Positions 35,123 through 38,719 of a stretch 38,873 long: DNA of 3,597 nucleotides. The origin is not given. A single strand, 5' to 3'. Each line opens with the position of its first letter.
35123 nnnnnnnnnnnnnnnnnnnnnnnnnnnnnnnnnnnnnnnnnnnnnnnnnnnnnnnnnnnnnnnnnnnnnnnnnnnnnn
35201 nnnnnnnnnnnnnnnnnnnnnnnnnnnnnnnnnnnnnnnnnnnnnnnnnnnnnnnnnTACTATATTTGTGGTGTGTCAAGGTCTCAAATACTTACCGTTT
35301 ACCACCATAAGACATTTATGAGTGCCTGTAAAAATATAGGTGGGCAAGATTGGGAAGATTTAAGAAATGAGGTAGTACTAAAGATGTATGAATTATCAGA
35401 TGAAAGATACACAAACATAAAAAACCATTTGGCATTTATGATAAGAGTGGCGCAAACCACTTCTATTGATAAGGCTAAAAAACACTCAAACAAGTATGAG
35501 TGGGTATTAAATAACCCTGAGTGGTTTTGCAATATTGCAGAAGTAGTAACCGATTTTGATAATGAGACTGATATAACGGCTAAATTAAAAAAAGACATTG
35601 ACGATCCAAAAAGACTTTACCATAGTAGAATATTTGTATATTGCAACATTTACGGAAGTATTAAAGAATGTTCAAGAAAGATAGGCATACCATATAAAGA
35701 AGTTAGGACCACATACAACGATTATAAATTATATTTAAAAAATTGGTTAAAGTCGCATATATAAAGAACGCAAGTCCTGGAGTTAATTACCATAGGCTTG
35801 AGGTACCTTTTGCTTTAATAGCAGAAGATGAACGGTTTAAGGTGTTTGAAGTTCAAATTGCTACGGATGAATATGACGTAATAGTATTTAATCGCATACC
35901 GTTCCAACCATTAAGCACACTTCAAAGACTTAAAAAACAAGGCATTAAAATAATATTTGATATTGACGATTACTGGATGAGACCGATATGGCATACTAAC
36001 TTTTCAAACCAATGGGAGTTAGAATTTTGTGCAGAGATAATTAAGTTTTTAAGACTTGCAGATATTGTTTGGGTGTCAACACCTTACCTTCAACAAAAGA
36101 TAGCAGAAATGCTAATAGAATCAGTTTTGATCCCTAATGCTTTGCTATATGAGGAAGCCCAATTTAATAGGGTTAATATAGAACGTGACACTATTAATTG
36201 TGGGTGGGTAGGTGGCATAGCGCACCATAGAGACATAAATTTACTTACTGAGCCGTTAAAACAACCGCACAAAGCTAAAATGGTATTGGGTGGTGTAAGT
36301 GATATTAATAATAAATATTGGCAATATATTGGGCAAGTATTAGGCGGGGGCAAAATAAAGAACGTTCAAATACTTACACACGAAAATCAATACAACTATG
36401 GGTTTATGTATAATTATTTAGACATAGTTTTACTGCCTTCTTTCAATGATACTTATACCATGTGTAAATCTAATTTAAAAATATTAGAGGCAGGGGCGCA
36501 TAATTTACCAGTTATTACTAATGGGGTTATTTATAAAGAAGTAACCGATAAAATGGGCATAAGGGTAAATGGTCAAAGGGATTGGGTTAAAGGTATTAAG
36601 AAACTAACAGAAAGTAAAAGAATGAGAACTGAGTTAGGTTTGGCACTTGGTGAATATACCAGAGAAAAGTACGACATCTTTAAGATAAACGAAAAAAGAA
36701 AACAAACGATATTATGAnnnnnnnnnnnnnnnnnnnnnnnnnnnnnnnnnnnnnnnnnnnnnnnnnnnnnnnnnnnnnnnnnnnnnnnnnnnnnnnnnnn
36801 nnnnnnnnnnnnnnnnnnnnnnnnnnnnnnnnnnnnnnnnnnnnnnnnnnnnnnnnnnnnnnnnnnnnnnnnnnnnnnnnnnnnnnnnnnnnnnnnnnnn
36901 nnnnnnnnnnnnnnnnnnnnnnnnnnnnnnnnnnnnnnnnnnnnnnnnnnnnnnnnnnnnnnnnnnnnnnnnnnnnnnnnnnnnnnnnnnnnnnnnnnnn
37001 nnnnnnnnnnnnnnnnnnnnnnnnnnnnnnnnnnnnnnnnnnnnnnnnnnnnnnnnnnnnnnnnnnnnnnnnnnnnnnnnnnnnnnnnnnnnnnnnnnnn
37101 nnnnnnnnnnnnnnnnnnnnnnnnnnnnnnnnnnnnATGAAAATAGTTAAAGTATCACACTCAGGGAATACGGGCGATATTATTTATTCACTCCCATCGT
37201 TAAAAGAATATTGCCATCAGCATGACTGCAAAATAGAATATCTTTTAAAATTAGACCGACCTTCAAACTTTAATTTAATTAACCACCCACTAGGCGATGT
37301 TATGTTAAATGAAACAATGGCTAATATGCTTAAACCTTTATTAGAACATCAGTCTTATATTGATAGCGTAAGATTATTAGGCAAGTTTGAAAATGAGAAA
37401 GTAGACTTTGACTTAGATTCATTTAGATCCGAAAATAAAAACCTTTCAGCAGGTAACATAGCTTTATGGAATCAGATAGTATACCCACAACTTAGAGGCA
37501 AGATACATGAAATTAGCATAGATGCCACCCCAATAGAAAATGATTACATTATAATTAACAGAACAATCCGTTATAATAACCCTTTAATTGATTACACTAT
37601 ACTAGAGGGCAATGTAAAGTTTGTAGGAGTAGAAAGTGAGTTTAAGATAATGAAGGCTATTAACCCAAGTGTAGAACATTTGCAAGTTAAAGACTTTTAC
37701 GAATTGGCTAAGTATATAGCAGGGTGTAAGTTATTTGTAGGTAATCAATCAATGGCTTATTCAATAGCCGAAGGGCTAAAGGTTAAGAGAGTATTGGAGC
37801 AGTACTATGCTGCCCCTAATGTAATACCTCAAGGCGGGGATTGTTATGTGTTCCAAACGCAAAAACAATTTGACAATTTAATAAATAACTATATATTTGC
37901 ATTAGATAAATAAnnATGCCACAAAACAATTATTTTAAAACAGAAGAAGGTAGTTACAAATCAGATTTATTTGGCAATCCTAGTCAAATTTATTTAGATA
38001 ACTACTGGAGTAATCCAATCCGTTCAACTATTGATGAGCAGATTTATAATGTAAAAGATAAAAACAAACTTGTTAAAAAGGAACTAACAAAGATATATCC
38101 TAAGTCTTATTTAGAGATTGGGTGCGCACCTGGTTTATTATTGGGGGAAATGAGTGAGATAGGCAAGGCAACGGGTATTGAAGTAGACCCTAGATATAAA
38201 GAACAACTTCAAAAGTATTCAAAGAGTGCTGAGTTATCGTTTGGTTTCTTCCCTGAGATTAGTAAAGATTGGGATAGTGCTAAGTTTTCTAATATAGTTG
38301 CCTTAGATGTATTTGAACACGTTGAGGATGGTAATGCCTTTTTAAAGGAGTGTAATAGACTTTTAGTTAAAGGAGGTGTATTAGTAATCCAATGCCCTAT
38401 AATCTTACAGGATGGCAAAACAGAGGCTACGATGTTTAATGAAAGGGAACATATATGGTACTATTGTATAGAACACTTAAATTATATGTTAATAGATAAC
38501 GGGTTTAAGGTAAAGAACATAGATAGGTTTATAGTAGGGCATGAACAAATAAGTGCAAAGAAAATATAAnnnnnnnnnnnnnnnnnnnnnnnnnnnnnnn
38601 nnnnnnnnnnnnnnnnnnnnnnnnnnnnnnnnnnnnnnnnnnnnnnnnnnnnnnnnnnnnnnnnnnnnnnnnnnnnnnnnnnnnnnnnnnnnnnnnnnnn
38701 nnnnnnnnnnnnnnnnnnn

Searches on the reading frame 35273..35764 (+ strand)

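Call 83: search_protein_families(library=pfam, proteins=[window:35273-35764:+], max_evalue=0.01)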
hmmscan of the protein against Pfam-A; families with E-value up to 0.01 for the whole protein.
window:35273-35764:+ (163 aa): 0 families

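Call 85: search_protein_families(library=phrogs, proteins=[window:35273-35764:+], max_evalue=0.01)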
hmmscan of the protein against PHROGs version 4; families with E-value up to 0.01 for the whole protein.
window:35273-35764:+ (163 aa): 2 families
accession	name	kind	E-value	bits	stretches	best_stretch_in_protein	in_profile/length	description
phrog_5118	-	unknown function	0.0015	19.3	0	112-146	13-47/67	-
phrog_1740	-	transcription regulation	0.0029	17.2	1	13-161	71-218/567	RNA polymerase sigma factor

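Call 86: search_protein_families(library=ncbifam, proteins=[window:35273-35764:+], max_evalue=1)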
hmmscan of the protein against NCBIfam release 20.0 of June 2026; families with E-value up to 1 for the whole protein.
window:35273-35764:+ (163 aa): 5 families
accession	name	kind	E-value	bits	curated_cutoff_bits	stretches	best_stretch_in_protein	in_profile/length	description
NF040705.1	sigma_mbnA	exception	1.2e-06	28.3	350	1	10-145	8-144/272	methanobactin precursor domain-containing sigma factor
NF058625.1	sigma_PG0214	equivalog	0.0023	17.7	130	1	13-75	16-78/170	GFO_1088 family ECF-type sigma factor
NF007223.0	PRK09641.1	equivalog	0.0043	16.9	209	1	5-76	22-93/187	RNA polymerase sigma factor SigW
NF005448.0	PRK07037.1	equivalog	0.023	14.3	190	1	23-78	34-88/186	RNA polymerase factor sigma-70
TIGR00637.1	ModE_repress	subfamily_domain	0.16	12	98.5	1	126-144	15-33/100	ModE molybdate transport repressor domain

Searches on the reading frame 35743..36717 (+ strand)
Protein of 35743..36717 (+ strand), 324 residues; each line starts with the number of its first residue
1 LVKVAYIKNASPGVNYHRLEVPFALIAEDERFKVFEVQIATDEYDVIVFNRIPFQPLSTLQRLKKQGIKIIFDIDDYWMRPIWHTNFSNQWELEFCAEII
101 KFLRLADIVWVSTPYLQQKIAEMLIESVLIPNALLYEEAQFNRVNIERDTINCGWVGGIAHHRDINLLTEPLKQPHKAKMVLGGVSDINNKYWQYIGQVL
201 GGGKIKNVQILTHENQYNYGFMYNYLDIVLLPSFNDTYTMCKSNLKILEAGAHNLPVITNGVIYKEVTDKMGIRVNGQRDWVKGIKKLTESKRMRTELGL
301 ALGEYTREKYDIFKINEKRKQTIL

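Call 14: search_protein_families(library=phrogs, proteins=[window:35743-36717:+])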
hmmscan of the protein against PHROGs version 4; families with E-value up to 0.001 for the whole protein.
window:35743-36717:+ (324 aa): 1 family
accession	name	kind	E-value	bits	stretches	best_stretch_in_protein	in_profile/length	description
phrog_7162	-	moron, auxiliary metabolic gene and host takeover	3.2e-51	175.4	1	10-323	10-305/309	glycosyltransferase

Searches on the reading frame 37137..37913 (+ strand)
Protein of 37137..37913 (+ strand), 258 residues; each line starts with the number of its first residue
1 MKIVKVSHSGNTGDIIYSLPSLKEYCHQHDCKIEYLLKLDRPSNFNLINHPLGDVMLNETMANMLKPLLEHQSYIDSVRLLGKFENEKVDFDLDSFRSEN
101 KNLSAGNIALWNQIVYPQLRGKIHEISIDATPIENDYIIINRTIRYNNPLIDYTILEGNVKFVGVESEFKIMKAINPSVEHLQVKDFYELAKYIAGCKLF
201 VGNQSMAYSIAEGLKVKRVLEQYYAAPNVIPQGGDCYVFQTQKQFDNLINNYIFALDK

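Call 83: search_protein_families(library=pfam, proteins=[window:37137-37913:+], max_evalue=0.01)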
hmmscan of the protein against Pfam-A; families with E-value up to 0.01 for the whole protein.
window:37137-37913:+ (258 aa): 1 family
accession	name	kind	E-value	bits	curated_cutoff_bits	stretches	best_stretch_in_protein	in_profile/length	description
PF17955.6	Cas6b_N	-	7.5e-05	23.2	25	1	141-186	44-89/105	Cas6b N-terminal domain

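Call 84: search_solved_structures(query=window:37137-37913:+, max_evalue=1)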
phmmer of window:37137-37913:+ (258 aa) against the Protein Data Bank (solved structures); distinct sequences matched with E-value up to 1: 6.
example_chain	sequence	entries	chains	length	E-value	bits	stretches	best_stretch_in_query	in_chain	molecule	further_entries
8wkh_A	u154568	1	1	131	0.23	14.3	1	33-97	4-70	Fatty acid-binding protein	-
5g06_E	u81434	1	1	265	0.34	13.7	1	53-160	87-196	EXOSOME COMPLEX COMPONENT RRP42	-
4ifd_E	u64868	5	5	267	0.34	13.7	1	53-160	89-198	Exosome complex component RRP42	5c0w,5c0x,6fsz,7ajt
5jea_E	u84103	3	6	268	0.35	13.7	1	53-160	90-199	Exosome complex component RRP42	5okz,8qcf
6lqs_R2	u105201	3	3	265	0.42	13.4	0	53-160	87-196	Exosome complex component RRP42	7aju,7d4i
2d8c_A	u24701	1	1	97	0.49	13.2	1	10-98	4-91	Phosphatidylcholine:ceramide cholinephosphotransferase 1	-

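Call 85: search_protein_families(library=phrogs, proteins=[window:37137-37913:+], max_evalue=0.01)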
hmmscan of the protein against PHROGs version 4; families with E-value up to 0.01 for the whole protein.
window:37137-37913:+ (258 aa): 0 families

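Call 86: search_protein_families(library=ncbifam, proteins=[window:37137-37913:+], max_evalue=1)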
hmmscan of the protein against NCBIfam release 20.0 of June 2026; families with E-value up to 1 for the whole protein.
window:37137-37913:+ (258 aa): 0 families

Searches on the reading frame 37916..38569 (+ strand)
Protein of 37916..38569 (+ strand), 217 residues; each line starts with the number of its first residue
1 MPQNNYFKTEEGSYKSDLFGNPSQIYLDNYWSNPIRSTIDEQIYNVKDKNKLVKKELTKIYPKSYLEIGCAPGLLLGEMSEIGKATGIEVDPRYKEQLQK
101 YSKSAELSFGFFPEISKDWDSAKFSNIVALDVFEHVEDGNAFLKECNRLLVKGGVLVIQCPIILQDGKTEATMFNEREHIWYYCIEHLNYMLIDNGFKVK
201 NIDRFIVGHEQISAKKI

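Call 83: search_protein_families(library=pfam, proteins=[window:37916-38569:+], max_evalue=0.01)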
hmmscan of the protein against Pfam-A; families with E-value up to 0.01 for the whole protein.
window:37916-38569:+ (217 aa): 6 families
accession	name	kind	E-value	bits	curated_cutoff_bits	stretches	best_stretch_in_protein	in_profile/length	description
PF13489.12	Methyltransf_23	-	6.4e-15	55.7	27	1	59-199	20-161/164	Methyltransferase domain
PF08241.18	Methyltransf_11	-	4.8e-10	40.4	21.2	1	66-158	1-95/95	Methyltransferase domain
PF08242.18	Methyltransf_12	-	4.4e-08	34.2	30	1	66-156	1-98/98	Methyltransferase domain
PF13649.12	Methyltransf_25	-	2.8e-07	31.6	27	1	66-154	2-97/97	Methyltransferase domain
PF13847.12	Methyltransf_31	-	0.00025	21.2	27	1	64-164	6-115/145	Methyltransferase domain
PF02353.26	CMAS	-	0.00047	20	27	1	49-170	50-176/273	Mycolic acid cyclopropane synthetase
